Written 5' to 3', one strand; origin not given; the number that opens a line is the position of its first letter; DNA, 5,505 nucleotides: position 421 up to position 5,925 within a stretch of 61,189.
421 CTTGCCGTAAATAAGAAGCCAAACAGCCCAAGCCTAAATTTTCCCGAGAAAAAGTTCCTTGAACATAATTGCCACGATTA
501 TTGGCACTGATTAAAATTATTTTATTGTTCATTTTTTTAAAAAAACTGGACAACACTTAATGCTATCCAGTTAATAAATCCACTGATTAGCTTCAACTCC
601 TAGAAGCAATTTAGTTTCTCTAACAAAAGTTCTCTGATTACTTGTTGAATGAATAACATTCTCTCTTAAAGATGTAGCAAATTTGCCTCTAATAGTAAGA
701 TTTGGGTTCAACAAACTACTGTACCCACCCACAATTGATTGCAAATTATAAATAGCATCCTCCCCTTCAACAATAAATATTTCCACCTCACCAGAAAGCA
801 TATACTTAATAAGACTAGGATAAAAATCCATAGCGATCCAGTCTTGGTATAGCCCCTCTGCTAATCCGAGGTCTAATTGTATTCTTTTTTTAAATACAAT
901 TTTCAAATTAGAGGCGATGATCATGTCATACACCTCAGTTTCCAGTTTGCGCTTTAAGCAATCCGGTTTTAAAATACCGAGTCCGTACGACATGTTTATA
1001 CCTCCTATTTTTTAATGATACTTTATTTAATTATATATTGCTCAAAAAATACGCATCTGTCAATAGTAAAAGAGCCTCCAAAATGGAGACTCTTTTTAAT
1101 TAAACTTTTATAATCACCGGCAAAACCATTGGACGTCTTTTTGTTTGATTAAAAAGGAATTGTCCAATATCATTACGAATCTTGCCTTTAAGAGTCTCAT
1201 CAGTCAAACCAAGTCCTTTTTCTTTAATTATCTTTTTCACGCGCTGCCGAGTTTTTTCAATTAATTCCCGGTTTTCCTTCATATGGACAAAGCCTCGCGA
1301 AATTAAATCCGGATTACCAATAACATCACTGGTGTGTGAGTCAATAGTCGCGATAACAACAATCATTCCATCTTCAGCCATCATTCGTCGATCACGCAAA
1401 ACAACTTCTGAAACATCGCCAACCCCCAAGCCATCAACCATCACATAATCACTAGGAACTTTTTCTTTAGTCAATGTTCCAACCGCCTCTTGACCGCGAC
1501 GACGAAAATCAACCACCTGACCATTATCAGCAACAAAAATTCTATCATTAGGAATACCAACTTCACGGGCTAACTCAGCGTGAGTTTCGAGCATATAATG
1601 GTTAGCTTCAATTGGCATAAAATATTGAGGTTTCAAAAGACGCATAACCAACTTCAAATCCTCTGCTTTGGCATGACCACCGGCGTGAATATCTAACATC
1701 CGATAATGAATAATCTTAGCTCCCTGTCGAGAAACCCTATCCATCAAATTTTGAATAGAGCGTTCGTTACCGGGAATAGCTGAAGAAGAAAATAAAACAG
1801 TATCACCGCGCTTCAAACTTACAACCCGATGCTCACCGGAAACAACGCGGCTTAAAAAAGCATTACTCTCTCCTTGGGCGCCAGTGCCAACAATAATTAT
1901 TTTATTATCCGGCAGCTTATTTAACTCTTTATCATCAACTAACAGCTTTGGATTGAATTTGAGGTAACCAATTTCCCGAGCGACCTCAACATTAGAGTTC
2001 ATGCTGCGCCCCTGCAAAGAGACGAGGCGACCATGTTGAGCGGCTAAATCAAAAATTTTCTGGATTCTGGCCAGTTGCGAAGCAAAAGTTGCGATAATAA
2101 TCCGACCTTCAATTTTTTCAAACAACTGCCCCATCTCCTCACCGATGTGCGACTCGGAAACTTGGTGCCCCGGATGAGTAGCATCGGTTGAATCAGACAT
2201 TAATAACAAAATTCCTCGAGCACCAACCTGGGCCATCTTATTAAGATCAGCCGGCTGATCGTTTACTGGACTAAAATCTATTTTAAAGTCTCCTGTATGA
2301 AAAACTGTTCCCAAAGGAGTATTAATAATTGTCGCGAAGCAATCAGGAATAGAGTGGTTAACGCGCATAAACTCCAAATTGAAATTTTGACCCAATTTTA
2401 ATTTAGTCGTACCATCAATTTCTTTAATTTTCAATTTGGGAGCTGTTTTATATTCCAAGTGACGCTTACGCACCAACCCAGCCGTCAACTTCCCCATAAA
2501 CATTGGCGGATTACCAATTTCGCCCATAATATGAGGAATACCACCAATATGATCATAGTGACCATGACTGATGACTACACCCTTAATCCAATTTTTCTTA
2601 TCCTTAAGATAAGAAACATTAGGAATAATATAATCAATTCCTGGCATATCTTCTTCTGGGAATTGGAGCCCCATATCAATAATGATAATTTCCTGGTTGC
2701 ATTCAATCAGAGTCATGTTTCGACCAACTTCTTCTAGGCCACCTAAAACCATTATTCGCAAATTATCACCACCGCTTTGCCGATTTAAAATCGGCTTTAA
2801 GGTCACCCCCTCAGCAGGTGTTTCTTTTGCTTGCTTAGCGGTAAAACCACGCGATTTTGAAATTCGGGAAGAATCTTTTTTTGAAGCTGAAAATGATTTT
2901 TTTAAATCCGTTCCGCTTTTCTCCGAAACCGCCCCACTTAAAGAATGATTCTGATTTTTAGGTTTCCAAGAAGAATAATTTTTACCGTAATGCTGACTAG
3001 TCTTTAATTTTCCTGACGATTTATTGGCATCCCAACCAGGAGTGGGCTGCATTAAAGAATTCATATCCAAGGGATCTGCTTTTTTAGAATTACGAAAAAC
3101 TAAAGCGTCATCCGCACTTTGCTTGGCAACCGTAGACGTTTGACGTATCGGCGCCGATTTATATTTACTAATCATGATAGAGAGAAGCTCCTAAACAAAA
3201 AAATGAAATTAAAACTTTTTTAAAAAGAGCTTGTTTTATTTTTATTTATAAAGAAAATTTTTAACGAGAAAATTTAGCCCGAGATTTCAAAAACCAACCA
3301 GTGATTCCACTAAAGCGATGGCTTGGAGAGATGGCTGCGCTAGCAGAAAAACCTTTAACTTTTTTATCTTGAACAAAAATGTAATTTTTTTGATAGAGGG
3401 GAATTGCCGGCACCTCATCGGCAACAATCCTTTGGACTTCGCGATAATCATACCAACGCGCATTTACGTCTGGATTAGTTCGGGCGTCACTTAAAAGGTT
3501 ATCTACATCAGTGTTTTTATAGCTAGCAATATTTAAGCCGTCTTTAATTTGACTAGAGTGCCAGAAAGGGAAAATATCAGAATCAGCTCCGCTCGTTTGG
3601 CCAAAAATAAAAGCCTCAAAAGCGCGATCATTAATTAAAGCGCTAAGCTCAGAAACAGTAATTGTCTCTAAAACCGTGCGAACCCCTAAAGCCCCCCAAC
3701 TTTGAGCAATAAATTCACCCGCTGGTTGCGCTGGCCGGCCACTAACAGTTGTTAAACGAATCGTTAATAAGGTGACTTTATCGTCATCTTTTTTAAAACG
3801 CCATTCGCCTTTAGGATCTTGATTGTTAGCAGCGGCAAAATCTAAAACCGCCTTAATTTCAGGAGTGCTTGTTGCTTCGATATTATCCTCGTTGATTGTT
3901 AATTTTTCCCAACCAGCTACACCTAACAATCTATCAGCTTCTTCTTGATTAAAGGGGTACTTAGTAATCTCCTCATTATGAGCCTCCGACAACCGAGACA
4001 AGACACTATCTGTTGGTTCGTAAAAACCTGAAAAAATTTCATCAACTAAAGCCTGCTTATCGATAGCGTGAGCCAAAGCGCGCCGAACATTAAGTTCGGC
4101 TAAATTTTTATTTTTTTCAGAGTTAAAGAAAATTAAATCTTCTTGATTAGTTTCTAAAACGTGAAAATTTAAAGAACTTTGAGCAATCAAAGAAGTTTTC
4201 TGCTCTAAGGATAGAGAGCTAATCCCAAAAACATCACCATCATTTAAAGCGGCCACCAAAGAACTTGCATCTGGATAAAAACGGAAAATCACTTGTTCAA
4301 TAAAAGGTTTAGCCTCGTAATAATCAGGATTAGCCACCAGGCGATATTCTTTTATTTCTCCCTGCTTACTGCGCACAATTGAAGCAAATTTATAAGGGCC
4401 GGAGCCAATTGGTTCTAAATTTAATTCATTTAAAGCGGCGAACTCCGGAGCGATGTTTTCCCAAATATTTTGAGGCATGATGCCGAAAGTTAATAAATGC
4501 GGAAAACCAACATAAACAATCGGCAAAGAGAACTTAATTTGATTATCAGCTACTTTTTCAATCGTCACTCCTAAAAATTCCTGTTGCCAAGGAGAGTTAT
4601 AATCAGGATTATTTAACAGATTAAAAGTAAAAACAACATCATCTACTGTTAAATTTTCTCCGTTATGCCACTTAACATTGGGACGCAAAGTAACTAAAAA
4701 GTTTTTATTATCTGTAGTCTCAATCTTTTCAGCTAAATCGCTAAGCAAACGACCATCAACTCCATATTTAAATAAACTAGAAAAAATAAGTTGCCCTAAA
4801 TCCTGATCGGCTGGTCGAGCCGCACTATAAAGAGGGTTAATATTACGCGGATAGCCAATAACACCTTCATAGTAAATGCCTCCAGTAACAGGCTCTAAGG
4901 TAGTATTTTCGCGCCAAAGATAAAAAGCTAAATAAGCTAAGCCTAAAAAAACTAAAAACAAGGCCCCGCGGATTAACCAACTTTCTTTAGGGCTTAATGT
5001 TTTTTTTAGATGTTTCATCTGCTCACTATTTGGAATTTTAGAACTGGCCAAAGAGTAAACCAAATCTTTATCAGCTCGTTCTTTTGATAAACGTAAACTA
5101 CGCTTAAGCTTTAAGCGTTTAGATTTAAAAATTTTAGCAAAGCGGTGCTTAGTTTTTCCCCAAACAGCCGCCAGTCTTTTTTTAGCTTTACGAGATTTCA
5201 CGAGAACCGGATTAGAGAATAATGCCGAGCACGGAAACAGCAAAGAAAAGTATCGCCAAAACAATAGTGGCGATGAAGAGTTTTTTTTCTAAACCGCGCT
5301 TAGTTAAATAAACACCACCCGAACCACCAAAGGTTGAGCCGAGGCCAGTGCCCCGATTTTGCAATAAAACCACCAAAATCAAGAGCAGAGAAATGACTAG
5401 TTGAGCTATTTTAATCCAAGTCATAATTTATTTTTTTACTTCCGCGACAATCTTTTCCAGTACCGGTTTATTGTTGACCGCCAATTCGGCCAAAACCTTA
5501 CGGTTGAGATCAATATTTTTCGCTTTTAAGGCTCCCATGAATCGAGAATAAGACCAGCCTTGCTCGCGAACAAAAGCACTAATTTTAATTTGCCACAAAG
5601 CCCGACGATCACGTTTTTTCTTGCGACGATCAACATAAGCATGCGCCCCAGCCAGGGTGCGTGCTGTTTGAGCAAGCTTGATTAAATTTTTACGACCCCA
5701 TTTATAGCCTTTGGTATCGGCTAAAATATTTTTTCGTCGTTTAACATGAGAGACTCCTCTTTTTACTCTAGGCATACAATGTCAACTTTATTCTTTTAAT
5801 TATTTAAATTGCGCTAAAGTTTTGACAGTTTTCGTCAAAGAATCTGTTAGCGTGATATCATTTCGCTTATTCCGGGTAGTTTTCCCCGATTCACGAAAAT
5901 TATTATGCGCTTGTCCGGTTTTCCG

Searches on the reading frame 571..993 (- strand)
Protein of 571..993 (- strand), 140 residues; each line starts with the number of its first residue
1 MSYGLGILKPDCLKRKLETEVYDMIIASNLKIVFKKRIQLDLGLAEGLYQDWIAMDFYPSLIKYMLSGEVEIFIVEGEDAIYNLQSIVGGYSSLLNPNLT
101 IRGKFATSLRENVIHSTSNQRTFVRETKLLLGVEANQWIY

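Call 37: search_protein_families(library=pfam, proteins=[window:571-993:-], max_evalue=0.001)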
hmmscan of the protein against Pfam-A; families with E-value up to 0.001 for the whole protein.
window:571-993:- (140 aa): 1 family
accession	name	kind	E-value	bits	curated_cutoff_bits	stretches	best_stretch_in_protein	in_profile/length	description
PF00334.24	NDK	-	1.2e-25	90.4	27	1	5-131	4-130/135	Nucleoside diphosphate kinase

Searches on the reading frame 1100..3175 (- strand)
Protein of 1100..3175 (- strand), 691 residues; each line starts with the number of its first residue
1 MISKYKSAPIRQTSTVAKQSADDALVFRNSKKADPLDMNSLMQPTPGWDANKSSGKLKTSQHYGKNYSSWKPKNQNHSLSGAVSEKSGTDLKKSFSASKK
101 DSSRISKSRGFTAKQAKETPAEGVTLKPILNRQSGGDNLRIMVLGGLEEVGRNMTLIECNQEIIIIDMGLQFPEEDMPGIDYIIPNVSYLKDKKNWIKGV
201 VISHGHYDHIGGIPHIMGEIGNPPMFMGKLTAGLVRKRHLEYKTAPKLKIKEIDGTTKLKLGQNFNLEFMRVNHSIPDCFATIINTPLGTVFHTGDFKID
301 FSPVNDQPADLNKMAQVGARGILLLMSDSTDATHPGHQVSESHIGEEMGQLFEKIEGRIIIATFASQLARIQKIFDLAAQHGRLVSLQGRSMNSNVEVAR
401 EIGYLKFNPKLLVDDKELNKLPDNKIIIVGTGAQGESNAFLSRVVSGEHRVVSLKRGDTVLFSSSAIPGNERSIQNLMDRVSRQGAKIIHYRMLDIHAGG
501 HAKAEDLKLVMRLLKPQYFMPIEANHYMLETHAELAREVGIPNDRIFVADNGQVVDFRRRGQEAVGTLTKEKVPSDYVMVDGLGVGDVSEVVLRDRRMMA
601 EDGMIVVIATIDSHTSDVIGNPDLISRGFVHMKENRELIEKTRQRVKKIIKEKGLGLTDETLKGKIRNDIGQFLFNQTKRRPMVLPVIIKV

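Call 8: search_protein_families(library=pfam, proteins=[window:1100-3175:-], max_evalue=0.001)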
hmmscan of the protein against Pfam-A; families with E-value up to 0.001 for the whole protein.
window:1100-3175:- (691 aa): 5 families
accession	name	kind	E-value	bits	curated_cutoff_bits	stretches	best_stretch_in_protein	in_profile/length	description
PF22505.1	RNase_J_b_CASP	-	5.5e-44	149.4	27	1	356-480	1-125/126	Ribonuclease J, beta-CASP domain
PF17770.6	RNase_J_C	-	7.1e-30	104.5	23.8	1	592-691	1-102/102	Ribonuclease J C-terminal domain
PF12706.13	Lactamase_B_2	-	1.7e-10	41.3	27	1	191-298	25-144/200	Beta-lactamase superfamily domain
PF00753.33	Lactamase_B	-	8.3e-08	32.8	22.7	1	150-225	4-72/196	Metallo-beta-lactamase superfamily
PF07521.17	RMMBL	-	0.00045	20.6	21.6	0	497-542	12-59/63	Zn-dependent metallo-hydrolase RNA specificity domain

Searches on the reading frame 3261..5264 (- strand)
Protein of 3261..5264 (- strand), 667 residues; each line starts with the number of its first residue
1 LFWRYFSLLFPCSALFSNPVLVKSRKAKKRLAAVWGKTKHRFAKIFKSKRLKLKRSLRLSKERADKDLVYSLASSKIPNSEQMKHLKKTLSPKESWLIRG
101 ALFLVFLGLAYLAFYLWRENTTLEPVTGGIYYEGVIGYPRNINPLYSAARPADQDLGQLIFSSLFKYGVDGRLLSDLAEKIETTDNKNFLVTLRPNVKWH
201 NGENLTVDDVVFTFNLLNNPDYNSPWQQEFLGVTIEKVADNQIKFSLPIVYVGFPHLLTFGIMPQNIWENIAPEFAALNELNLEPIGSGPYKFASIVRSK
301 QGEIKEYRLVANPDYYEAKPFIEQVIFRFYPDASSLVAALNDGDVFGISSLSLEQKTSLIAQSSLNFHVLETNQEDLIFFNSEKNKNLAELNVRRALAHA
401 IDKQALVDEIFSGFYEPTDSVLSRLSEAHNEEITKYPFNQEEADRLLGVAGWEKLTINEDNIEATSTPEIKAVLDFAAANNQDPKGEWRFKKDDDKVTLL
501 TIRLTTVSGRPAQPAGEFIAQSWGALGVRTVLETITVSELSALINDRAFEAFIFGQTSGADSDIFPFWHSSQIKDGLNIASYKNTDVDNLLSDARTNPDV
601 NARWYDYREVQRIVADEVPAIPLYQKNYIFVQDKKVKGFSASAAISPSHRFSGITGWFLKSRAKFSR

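Call 8: search_protein_families(library=pfam, proteins=[window:3261-5264:-], max_evalue=0.001)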
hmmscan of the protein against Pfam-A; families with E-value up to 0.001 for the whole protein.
window:3261-5264:- (667 aa): 1 family
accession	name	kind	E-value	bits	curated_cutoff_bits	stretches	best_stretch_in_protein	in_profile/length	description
PF00496.27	SBP_bac_5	-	1.1e-62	212.7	32.4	1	176-568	5-358/368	Bacterial extracellular solute-binding proteins, family 5 Middle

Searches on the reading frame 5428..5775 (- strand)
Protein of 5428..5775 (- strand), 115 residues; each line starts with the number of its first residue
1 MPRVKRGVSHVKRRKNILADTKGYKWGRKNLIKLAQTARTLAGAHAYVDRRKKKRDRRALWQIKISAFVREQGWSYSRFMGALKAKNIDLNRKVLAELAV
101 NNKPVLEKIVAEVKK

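Call 37: search_protein_families(library=pfam, proteins=[window:5428-5775:-], max_evalue=0.001)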
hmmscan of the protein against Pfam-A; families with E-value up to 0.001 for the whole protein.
window:5428-5775:- (115 aa): 1 family
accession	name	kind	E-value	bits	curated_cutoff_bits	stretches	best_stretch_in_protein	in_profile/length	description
PF00453.23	Ribosomal_L20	-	5e-31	107.4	30.8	1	3-108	1-106/107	Ribosomal protein L20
